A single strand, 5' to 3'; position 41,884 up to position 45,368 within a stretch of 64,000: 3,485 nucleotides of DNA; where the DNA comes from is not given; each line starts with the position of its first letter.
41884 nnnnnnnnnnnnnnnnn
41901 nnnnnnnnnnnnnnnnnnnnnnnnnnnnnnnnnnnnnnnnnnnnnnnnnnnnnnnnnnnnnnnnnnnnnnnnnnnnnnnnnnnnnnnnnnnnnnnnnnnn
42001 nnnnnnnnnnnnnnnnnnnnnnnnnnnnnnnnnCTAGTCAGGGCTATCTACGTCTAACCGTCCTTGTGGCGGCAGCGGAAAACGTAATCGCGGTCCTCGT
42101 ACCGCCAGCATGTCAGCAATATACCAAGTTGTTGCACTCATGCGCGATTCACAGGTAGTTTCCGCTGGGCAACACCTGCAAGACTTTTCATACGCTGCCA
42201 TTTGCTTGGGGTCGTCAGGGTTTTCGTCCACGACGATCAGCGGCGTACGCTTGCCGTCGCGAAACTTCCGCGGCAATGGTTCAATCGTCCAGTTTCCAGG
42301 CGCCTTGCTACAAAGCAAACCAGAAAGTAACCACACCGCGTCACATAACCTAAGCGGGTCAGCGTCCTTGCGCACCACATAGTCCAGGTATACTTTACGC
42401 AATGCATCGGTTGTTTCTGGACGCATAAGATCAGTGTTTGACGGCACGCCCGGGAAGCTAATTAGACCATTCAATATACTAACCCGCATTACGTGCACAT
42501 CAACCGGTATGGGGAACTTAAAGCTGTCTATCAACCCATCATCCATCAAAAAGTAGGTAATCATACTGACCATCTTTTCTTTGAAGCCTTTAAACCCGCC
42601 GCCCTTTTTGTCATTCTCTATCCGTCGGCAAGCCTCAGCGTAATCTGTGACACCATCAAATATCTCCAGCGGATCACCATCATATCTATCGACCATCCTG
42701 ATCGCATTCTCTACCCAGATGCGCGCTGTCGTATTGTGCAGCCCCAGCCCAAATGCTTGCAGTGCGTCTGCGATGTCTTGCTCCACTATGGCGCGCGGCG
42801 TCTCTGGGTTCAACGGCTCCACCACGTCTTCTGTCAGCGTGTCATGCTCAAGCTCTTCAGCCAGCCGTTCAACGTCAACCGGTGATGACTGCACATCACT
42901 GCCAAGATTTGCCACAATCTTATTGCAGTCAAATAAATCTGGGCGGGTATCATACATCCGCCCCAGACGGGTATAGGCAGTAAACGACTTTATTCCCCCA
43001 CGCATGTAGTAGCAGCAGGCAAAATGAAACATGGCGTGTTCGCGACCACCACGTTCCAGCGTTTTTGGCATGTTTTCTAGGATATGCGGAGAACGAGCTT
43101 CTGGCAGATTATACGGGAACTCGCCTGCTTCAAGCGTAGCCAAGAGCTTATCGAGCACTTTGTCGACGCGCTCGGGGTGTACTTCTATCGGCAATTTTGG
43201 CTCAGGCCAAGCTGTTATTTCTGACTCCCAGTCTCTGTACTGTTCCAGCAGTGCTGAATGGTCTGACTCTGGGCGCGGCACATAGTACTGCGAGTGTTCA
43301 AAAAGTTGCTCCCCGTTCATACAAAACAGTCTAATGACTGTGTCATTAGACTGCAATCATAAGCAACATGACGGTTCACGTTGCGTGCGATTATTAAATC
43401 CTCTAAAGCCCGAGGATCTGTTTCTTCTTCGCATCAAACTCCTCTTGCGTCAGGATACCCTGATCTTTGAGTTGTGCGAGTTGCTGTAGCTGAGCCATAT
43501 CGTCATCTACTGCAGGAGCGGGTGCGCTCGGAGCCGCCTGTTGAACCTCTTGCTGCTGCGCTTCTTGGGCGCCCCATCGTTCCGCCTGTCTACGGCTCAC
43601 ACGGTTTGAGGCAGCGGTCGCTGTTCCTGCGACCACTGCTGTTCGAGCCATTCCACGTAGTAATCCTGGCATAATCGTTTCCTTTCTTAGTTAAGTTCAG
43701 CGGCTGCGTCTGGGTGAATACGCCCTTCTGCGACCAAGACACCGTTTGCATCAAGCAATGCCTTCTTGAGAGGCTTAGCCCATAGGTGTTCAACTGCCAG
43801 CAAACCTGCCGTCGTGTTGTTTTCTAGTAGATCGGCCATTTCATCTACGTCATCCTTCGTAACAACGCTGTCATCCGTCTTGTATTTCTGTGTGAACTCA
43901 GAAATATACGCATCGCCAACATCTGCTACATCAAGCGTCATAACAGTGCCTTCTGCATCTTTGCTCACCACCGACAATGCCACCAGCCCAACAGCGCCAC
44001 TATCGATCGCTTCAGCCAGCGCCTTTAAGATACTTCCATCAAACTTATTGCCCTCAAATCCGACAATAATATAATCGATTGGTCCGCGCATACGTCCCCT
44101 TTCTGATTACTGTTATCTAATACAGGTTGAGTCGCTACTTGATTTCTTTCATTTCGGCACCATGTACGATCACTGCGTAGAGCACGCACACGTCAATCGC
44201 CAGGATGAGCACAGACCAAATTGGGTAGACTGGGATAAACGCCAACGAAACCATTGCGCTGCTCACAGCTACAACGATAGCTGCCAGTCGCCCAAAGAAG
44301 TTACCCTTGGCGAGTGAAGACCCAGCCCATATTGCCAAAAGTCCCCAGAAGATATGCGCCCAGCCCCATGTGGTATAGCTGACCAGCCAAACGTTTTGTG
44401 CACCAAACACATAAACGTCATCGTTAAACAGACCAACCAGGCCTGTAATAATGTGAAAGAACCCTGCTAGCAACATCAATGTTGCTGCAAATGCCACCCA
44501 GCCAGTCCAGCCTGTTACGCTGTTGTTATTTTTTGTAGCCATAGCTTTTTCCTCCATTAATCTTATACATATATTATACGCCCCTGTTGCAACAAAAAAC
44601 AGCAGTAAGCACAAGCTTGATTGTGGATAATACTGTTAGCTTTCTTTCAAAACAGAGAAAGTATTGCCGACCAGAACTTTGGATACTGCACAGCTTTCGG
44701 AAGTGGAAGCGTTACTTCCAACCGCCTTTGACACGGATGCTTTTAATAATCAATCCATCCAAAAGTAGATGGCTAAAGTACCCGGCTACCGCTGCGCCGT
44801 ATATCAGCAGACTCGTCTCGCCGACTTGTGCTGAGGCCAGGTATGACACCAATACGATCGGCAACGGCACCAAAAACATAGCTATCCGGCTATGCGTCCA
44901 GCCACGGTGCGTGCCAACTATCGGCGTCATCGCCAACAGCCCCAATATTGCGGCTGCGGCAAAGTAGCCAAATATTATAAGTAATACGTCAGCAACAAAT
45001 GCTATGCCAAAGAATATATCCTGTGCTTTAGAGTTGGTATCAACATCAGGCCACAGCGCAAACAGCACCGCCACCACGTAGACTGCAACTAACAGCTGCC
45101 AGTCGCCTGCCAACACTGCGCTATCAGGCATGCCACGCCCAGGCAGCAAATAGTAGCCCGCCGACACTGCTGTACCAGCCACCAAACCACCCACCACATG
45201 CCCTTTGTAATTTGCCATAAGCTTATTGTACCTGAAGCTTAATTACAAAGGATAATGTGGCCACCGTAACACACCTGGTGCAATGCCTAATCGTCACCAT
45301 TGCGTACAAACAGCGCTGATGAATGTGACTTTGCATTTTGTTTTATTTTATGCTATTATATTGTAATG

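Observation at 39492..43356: Divergent ParB-fold protein, orphan, and HhH-GPD/Cys-cluster protein: candidate DNA-transaction module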

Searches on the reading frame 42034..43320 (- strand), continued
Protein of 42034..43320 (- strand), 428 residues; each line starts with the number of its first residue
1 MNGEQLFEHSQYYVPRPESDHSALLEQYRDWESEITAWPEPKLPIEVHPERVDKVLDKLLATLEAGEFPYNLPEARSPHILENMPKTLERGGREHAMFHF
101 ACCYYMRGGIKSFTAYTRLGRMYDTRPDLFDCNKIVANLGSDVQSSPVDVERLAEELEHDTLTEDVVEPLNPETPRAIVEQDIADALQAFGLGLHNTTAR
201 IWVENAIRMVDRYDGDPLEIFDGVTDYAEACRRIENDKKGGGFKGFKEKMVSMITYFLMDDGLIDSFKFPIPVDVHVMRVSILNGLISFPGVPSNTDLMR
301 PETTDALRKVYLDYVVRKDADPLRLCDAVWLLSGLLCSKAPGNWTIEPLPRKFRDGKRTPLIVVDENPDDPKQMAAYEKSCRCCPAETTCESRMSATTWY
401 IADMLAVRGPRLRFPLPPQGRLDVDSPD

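Call 44: search_protein_families(library=pfam, proteins=[L038:1455-2204:+, L031:4214-4981:-, L018:9018-9587:+, L010:7058-7930:-, L017:3494-4066:+, L001:6916-7581:+, L059:9028-9453:-, L054:8745-9695:+, L054:6817-7521:+, L071:9190-9711:-], max_evalue=0.1)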
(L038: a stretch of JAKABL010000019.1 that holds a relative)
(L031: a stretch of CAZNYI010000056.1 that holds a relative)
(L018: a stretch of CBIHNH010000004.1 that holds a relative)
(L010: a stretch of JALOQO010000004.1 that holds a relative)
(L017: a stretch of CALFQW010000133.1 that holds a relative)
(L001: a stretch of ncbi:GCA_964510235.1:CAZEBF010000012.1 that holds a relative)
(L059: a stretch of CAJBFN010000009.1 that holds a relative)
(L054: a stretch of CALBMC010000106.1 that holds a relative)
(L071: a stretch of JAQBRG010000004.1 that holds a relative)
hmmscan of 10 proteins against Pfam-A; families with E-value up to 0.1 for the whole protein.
L038:1455-2204:+ (249 aa): 1 family
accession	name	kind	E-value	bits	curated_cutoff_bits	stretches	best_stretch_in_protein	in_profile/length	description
PF13404.12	HTH_AsnC-type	-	0.027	14.7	27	0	174-192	6-24/42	AsnC-type helix-turn-helix domain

L031:4214-4981:- (255 aa): 0 families

L018:9018-9587:+ (189 aa): 3 families
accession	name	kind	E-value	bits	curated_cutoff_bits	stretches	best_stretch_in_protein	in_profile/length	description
PF02572.21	CobA_CobO_BtuR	-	1.7e-46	159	25.7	1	12-189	3-172/172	ATP:corrinoid adenosyltransferase BtuR/CobO/CobP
PF01695.23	IstB_IS21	-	0.011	15.7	24.1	0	8-50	89-131/238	IstB-like ATP binding protein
PF20720.3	nSTAND3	-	0.028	14.6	27.2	1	6-51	12-57/155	Novel STAND NTPase 3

L010:7058-7930:- (290 aa): 2 families
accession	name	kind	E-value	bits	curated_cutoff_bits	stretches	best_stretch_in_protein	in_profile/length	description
PF02572.21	CobA_CobO_BtuR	-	5.9e-46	157.2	25.7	1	112-290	3-172/172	ATP:corrinoid adenosyltransferase BtuR/CobO/CobP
PF20720.3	nSTAND3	-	0.052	13.7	27.2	0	109-152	15-58/155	Novel STAND NTPase 3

L017:3494-4066:+ (190 aa): 2 families
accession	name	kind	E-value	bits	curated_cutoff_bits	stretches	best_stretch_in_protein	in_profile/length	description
PF05551.17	zf-His_Me_endon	-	1.1e-05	26.1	27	1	139-174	65-100/131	Zinc-binding loop region of homing endonuclease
PF13392.12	HNH_3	-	0.00034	20.6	24.8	1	122-165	3-45/46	HNH endonuclease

L001:6916-7581:+ (221 aa): 3 families
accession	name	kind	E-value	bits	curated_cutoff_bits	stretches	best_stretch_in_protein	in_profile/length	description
PF05551.17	zf-His_Me_endon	-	9.6e-07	29.5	27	1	146-184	59-97/131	Zinc-binding loop region of homing endonuclease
PF13392.12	HNH_3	-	0.0026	17.8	24.8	1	153-178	20-45/46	HNH endonuclease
PF03165.22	MH1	-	0.098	13.3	25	0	156-172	86-102/103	MH1 domain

L059:9028-9453:- (141 aa): 2 families
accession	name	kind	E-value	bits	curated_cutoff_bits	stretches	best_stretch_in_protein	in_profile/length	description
PF00298.24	Ribosomal_L11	-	3.8e-23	82.1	21.4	1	74-139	4-69/69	Ribosomal protein L11, RNA binding domain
PF03946.19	Ribosomal_L11_N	-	2.1e-22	79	32.9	1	9-66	1-58/58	Ribosomal protein L11, N-terminal domain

L054:8745-9695:+ (316 aa): 1 family
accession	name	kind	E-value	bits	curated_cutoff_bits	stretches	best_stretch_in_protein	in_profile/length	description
PF21931.2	ABM-like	-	0.054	14.5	27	1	46-122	6-86/89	ABM-like domain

L054:6817-7521:+ (234 aa): 8 families
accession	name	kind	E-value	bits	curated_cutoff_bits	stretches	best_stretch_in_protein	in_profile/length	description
PF00106.31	adh_short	-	7.5e-15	55.4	26.6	1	8-147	1-139/195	short chain dehydrogenase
PF13561.12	adh_short_C2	-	2.1e-06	27.9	27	1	14-145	1-131/236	Enoyl-(Acyl carrier protein) reductase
PF01370.27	Epimerase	-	9.2e-05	22.4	20.9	1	11-158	2-130/240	NAD dependent epimerase/dehydratase family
PF05368.20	NmrA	-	0.0015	18.6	27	1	7-48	2-46/298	NmrA-like family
PF02558.23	ApbA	-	0.0023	18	22.2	1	16-95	6-81/150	Ketopantoate reductase PanE/ApbA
PF13460.12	NAD_binding_10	-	0.0027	18.1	27.2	1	14-66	1-53/184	NAD(P)H-binding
PF16363.11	GDP_Man_Dehyd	-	0.0081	16.1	27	1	12-97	2-92/332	GDP-mannose 4,6 dehydratase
PF03807.23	F420_oxidored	-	0.026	15.5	21.6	0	16-58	7-52/94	NADP oxidoreductase coenzyme F420-dependent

L071:9190-9711:- (173 aa): 1 family
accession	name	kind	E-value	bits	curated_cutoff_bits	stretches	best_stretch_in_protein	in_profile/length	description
PF00186.24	DHFR_1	-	4.9e-53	179.5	25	1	13-166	2-153/159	Dihydrofolate reductase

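Call 74: search_protein_families(library=padloc, proteins=[window:42034-43320:-, L038:1455-2204:+, L031:4214-4981:-, L001:6916-7581:+, L056:9068-10189:-, L041:6246-7529:-], max_evalue=0.05)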
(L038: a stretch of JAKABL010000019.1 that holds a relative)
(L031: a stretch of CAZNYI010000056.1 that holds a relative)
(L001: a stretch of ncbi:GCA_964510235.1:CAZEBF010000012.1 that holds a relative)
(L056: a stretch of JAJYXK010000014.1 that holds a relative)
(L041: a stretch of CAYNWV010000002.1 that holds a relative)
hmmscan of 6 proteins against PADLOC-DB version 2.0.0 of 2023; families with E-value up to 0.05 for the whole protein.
window:42034-43320:- (428 aa): 0 families

L038:1455-2204:+ (249 aa): 0 families

L031:4214-4981:- (255 aa): 0 families

L001:6916-7581:+ (221 aa): 1 family
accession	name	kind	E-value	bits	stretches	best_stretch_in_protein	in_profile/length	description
PDLC03704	HEase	-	0.0008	17.7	1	153-175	57-79/131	homing endonuclease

L056:9068-10189:- (373 aa): 0 families

L041:6246-7529:- (427 aa): 0 families

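Call 75: search_protein_families(library=phrogs, proteins=[window:42034-43320:-, L038:1455-2204:+, L031:4214-4981:-, L001:6916-7581:+, L056:9068-10189:-], max_evalue=0.05)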
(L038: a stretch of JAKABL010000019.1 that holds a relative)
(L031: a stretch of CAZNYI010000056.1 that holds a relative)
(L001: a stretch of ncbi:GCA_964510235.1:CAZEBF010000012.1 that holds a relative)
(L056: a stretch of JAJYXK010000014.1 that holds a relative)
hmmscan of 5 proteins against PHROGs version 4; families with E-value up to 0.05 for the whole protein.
window:42034-43320:- (428 aa): 0 families

L038:1455-2204:+ (249 aa): 0 families

L031:4214-4981:- (255 aa): 0 families

L001:6916-7581:+ (221 aa): 6 families
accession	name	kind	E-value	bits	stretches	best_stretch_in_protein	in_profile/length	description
phrog_1872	-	DNA, RNA and nucleotide metabolism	4e-14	53.9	1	97-186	33-114/166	endonuclease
phrog_826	-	DNA, RNA and nucleotide metabolism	7.1e-12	46.5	1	98-183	83-160/281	HNH endonuclease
phrog_3593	-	DNA, RNA and nucleotide metabolism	2.6e-08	34.8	1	85-182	56-141/210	HNH endonuclease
phrog_59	-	DNA, RNA and nucleotide metabolism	4e-08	34.1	1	116-182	176-236/423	HNH endonuclease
phrog_6254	-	DNA, RNA and nucleotide metabolism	6.5e-07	30.7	1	94-182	8-87/154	HNH endonuclease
phrog_10495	-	DNA, RNA and nucleotide metabolism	8.8e-07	30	1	152-182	26-56/63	HNH endonuclease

L056:9068-10189:- (373 aa): 6 families
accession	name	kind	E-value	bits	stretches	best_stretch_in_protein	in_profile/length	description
phrog_3264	-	DNA, RNA and nucleotide metabolism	9.3e-14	52.8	1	14-199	52-194/337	ParB-like partition protein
phrog_12047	-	DNA, RNA and nucleotide metabolism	5.1e-09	37.1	2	14-50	3-39/301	ParB-like partition nuclease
phrog_4715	-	DNA, RNA and nucleotide metabolism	3.8e-07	29.9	1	26-204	163-322/630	ParB-like partition protein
phrog_18726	-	unknown function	0.00029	20.7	1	25-253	18-242/572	-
phrog_6218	-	DNA, RNA and nucleotide metabolism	0.00099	19.3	0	26-101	21-69/506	ParB-like partition protein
phrog_3951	-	unknown function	0.0081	16.7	0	85-104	70-89/301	-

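Call 97: search_dna_similar(query=window:42034-43320:-, collection=phages, mode=protein, max_evalue=0.001, max_rows=10)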
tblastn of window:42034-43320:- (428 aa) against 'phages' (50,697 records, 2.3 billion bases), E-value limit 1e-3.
No match.

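Call 98: fold_search(model_id=the predicted structure, library=viral)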
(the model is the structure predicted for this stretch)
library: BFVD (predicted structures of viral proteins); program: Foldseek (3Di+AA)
matches with E <= 10: 270; with E <= 0.001: 1
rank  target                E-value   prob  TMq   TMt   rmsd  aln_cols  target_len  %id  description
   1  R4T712                1.3e-05  1.00  0.43  0.71   4.4       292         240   18  Endonuclease III [Halogranum tailed virus 1]
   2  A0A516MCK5            3.9e-01  0.06  0.12  0.06  26.9       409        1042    7  (no name in the UniProt tables at hand)
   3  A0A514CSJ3            4.1e-01  0.07  0.11  0.16  19.7       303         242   10  Deoxyuridine 5'-triphosphate nucleotide hydrolase [Achromobacter phage Motura]
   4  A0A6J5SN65            4.3e-01  0.04  0.11  0.05  25.9       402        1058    8  Uncharacterized protein [uncultured Caudovirales phage]
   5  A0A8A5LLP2            4.5e-01  0.10  0.14  0.08  16.5       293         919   13  (no name in the UniProt tables at hand)
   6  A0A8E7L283            5.8e-01  0.08  0.13  0.10  15.8       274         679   13  (no name in the UniProt tables at hand)
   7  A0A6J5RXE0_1          6.1e-01  0.06  0.15  0.06  26.5       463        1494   11  Uncharacterized protein [uncultured Caudovirales phage]
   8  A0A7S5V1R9            6.7e-01  0.07  0.11  0.12  17.1       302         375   10  (no name in the UniProt tables at hand)
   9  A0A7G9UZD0            6.7e-01  0.06  0.09  0.14  19.1       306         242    7  Membrane protein [Gordonia Phage Sephiroth]
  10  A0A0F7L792            7.4e-01  0.06  0.13  0.10  22.7       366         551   11  Uncharacterized protein [uncultured marine virus]
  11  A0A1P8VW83            8.2e-01  0.03  0.10  0.08  25.8       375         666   11  (no name in the UniProt tables at hand)
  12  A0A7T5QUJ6            8.6e-01  0.06  0.13  0.08  20.6       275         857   13  (no name in the UniProt tables at hand)
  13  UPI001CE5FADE         8.6e-01  0.03  0.10  0.12  22.6       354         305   11  (no name look-up for this kind of identifier)
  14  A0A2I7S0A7            9.0e-01  0.03  0.13  0.10  32.4       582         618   10  (no name in the UniProt tables at hand)
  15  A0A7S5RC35            9.5e-01  0.04  0.09  0.14  18.5       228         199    9  (no name in the UniProt tables at hand)
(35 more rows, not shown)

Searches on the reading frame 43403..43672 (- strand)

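Call 8: search_protein_families(library=pfam, proteins=[window:43403-43672:-], max_evalue=0.01)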
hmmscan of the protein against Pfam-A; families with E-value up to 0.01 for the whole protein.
window:43403-43672:- (89 aa): 1 family
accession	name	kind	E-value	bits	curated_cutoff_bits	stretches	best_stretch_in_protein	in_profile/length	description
PF09851.14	SHOCT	-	1.1e-10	41.4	27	1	60-87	1-28/28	Short C-terminal domain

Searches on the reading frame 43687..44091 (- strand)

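Call 8: search_protein_families(library=pfam, proteins=[window:43687-44091:-], max_evalue=0.01)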
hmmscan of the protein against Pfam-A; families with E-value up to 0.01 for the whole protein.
window:43687-44091:- (134 aa): 1 family
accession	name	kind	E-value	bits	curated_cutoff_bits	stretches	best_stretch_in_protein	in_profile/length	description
PF19850.4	DUF6325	-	2.8e-10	40.9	23.4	1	3-125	3-123/141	Family of unknown function (DUF6325)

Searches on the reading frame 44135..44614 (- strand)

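Call 8: search_protein_families(library=pfam, proteins=[window:44135-44614:-], max_evalue=0.01)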
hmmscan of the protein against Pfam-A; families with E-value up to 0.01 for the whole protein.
window:44135-44614:- (159 aa): 1 family
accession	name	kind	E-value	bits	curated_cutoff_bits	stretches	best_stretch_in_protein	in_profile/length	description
PF23636.1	DUF7144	-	5e-33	114.1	27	1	39-152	1-114/115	Domain of unknown function (DUF7144)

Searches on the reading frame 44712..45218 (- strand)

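Call 9: search_protein_families(library=pfam, proteins=[window:44712-45218:-], max_evalue=0.01)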
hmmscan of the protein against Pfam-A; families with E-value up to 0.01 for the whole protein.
window:44712-45218:- (168 aa): 1 family
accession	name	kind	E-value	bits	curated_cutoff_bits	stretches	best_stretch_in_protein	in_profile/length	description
PF04307.19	YdjM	-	4e-12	46.4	29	1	5-156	4-108/176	YdjM inner membrane protein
